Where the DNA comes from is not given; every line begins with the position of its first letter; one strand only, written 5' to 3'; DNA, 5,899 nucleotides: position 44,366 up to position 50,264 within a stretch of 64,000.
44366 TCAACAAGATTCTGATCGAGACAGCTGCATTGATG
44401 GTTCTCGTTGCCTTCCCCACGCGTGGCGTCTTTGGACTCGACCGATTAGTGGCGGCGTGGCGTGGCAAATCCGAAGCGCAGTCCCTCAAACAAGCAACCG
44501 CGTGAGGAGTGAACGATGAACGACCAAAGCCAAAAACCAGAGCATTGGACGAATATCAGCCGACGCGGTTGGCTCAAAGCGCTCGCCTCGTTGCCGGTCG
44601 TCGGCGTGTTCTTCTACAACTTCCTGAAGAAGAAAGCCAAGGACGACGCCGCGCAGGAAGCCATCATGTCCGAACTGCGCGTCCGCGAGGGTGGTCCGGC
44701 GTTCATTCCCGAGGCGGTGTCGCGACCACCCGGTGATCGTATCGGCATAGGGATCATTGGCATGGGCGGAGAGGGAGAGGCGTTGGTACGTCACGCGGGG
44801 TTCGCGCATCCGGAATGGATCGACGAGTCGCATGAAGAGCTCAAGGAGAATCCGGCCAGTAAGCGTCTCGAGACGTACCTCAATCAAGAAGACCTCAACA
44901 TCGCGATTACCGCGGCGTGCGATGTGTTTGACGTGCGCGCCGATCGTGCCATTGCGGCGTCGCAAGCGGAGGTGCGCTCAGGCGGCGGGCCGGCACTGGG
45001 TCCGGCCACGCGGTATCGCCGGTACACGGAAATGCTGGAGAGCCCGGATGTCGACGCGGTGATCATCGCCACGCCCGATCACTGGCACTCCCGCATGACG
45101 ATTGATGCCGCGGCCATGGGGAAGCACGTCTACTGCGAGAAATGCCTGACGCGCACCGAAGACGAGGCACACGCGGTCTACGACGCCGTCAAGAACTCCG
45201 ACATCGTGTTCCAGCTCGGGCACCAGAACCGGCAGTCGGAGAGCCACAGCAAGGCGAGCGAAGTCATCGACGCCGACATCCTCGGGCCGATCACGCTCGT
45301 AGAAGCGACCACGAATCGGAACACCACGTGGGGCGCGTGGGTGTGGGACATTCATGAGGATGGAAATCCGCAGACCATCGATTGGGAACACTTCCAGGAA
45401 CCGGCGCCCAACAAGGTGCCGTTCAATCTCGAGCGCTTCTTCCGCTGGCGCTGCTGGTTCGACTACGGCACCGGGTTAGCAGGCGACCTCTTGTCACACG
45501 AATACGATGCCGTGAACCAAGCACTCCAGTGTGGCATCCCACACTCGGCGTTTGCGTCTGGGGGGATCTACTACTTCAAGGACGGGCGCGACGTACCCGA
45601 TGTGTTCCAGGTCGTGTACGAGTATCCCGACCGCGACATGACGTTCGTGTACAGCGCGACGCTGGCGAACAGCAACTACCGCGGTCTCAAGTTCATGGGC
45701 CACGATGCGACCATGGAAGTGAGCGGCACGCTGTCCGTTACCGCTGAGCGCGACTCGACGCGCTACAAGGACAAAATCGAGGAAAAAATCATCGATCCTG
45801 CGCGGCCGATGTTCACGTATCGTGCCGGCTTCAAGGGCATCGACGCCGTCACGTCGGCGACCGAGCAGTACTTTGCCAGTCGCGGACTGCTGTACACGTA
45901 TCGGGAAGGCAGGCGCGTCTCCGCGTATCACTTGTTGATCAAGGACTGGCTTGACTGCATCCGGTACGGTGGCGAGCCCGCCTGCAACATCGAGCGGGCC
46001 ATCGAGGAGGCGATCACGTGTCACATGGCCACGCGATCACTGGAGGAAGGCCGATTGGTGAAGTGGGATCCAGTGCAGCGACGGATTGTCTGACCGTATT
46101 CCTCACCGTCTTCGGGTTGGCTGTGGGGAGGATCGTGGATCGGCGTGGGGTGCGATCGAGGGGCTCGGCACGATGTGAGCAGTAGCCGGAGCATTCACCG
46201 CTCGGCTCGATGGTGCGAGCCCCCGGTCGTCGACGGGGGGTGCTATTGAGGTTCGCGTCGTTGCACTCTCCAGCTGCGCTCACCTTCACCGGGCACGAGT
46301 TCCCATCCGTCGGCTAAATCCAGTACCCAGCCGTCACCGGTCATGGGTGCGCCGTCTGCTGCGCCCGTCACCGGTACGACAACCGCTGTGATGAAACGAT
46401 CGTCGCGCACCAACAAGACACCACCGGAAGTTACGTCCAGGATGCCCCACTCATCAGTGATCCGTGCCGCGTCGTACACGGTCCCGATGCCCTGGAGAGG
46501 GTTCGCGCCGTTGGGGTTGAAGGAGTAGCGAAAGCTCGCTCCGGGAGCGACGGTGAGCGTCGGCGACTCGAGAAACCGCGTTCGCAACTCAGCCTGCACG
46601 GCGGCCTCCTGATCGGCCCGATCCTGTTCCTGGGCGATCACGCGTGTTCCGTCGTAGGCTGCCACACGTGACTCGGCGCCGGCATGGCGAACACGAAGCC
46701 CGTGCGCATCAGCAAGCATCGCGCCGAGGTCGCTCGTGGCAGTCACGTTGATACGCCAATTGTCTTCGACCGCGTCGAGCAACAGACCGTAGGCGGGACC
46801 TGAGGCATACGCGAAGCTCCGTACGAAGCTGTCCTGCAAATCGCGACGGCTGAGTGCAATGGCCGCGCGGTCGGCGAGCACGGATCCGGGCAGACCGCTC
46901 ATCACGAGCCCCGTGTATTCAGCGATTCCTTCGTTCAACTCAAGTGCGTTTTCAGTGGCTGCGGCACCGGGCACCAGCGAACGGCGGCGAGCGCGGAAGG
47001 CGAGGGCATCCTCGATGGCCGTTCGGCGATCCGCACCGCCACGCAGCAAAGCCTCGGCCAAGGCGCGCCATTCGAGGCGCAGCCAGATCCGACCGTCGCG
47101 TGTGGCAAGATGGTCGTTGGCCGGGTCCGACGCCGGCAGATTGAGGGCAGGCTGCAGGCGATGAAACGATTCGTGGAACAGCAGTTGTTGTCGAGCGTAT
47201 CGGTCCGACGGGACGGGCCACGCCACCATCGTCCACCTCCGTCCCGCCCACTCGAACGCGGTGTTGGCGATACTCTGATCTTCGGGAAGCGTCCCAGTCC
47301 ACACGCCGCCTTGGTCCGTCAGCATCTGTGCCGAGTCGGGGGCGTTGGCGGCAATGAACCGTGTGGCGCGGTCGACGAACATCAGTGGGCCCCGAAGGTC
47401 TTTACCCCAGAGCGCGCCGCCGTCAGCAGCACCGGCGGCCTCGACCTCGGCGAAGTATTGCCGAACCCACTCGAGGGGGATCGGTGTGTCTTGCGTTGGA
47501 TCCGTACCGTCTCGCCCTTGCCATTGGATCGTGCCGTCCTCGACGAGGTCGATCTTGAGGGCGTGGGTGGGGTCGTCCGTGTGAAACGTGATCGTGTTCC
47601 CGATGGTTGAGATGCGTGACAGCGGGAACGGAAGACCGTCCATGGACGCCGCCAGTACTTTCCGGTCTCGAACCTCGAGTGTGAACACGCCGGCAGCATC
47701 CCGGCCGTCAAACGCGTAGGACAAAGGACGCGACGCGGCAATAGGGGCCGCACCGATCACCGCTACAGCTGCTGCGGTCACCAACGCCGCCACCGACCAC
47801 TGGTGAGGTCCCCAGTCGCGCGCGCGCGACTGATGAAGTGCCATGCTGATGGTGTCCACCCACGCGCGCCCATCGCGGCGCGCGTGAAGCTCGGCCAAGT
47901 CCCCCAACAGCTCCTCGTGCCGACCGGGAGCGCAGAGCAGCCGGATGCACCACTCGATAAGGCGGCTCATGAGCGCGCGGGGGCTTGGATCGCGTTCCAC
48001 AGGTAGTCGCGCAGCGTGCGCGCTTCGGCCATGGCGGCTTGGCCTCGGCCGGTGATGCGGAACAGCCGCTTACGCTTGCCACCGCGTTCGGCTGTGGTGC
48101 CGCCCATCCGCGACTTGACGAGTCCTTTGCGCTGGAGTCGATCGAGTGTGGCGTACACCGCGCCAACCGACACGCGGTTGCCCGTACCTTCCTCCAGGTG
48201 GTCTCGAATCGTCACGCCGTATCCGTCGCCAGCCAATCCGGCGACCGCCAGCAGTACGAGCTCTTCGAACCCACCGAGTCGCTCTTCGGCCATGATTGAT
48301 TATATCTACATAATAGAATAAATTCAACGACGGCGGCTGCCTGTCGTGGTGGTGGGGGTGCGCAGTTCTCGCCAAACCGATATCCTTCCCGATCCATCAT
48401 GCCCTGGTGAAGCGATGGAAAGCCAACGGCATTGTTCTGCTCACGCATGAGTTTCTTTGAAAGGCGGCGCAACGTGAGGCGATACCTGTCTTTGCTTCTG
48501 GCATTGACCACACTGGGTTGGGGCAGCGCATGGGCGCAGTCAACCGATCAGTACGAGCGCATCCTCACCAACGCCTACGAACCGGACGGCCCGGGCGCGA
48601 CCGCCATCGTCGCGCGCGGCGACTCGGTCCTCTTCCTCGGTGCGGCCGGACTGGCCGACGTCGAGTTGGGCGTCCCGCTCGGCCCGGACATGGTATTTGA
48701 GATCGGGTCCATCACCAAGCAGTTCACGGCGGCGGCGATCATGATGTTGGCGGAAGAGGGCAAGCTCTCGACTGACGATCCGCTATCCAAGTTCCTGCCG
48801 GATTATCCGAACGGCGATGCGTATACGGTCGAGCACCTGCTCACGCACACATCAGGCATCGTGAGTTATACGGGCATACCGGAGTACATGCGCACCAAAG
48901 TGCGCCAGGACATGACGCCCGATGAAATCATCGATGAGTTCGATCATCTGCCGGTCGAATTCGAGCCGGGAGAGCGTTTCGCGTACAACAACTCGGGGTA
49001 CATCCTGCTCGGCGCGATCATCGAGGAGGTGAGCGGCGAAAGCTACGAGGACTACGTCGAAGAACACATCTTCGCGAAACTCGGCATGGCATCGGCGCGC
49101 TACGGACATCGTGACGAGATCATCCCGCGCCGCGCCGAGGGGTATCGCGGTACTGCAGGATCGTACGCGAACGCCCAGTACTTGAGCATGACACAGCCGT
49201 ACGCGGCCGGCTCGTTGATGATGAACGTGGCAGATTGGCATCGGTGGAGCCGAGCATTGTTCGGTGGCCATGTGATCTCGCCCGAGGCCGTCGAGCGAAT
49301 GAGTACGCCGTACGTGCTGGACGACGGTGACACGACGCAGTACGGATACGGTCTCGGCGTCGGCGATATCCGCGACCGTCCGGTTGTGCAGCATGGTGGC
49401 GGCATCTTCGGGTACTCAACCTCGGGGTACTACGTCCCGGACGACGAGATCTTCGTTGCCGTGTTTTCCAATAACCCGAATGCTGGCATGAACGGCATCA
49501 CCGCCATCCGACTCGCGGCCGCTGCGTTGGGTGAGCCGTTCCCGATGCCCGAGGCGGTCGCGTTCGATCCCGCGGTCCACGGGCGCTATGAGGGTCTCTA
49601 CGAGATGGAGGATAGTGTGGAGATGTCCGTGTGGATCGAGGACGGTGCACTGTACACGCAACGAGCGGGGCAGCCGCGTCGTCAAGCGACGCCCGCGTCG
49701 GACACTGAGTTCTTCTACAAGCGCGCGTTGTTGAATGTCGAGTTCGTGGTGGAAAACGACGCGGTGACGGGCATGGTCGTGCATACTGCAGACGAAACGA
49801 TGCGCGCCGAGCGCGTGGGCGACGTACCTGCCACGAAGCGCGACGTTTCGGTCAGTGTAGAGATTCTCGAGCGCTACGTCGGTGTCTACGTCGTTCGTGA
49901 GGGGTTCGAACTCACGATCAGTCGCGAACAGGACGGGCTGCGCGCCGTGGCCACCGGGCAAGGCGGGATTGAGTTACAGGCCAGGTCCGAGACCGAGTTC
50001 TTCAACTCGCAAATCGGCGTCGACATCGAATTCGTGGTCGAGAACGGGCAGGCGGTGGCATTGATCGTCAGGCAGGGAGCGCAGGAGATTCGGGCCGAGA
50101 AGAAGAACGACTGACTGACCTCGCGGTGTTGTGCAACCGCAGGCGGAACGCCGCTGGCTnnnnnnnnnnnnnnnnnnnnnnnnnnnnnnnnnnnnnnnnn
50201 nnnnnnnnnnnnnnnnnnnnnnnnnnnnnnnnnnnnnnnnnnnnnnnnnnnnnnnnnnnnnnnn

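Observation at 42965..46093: apbE - doxX - Tat-anchored Gfo/Idh/MocA dehydrogenase operon: candidate undescribed flavinylation-linked periplasmic dehydrogenase-to-quinone module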

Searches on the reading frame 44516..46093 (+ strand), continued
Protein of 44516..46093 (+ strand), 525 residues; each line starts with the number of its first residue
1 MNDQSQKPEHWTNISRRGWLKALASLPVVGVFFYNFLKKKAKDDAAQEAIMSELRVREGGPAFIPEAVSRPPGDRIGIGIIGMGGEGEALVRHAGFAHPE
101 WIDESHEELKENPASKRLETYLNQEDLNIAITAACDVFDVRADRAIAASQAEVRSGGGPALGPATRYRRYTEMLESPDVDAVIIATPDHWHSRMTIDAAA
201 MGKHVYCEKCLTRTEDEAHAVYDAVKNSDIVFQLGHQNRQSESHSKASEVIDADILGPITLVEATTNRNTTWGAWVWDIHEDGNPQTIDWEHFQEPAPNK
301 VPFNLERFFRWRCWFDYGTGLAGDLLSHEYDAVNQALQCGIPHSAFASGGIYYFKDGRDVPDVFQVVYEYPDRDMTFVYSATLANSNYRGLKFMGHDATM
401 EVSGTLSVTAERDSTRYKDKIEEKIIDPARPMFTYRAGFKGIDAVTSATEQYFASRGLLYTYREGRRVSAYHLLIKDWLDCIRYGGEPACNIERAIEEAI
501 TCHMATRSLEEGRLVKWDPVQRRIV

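Call 76: find_related_loci(query=L016:11234-12199:+, collection=metagenome_contigs, flank=8000)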
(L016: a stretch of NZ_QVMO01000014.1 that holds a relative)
Query L016:11234-12199:+ (322 aa) in metagenome_contigs; peptide patterns used: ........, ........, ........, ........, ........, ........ (x = any residue, [..] = any of these).
83 stretches matched a pattern; 13 encode a relative of the query (tblastn E <= 1e-3); 13 distinct loci.
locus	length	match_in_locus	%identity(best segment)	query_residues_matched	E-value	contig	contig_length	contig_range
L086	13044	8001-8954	75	1-318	9e-172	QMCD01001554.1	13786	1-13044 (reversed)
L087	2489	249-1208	74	1-320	1e-178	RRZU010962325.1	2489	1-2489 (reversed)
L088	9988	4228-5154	59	12-319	1e-121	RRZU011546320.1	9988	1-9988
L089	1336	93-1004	55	10-313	3e-120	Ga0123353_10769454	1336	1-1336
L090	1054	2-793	52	58-320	6e-97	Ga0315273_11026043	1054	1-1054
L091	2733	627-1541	45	12-315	2e-89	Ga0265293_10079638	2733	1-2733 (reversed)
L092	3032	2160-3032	46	12-302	1e-87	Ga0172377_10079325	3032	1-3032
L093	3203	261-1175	45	12-315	1e-87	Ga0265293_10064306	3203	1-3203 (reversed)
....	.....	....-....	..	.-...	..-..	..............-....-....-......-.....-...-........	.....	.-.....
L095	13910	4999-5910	40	16-317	3e-78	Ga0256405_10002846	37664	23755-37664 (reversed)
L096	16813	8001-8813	42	12-283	7e-71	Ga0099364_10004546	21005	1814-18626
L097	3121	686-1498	41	12-283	7e-71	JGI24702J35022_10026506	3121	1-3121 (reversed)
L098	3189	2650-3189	44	12-193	7e-47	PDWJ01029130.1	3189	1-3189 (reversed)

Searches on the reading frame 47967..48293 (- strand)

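Call 13: search_protein_families(library=pfam, proteins=[window:47967-48293:-], max_evalue=0.001)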
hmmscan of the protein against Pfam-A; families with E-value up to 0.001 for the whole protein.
window:47967-48293:- (108 aa): 1 family
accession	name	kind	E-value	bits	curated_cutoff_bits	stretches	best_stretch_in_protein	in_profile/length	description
PF03551.20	PadR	-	1.7e-13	50.8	27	1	15-90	2-75/75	Transcriptional regulator PadR-like family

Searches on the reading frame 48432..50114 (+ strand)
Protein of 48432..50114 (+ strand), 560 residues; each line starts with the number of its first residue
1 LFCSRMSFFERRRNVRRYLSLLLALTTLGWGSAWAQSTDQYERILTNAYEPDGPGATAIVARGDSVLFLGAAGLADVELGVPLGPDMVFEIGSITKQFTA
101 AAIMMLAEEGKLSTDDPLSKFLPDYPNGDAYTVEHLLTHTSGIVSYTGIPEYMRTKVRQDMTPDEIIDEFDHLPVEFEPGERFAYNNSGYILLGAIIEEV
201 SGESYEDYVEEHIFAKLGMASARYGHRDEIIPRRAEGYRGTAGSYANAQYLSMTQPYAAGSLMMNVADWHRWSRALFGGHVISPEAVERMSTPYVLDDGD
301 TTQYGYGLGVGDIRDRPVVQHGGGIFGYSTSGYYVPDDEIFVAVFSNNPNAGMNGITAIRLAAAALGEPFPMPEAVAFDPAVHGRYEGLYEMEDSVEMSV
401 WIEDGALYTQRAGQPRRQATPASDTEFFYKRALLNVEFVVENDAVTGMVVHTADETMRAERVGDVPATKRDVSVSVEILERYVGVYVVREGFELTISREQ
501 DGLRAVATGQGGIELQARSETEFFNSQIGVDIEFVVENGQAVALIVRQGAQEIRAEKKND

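Call 13: search_protein_families(library=pfam, proteins=[window:48432-50114:+], max_evalue=0.001)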
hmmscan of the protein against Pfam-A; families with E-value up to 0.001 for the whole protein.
window:48432-50114:+ (560 aa): 2 families
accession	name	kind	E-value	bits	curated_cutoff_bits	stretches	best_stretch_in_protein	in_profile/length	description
PF00144.29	Beta-lactamase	-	8.8e-71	239.2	27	1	53-364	14-326/329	Beta-lactamase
PF11954.13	DUF3471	-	5.7e-17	62.4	29.3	2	472-548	5-94/103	Domain of unknown function (DUF3471)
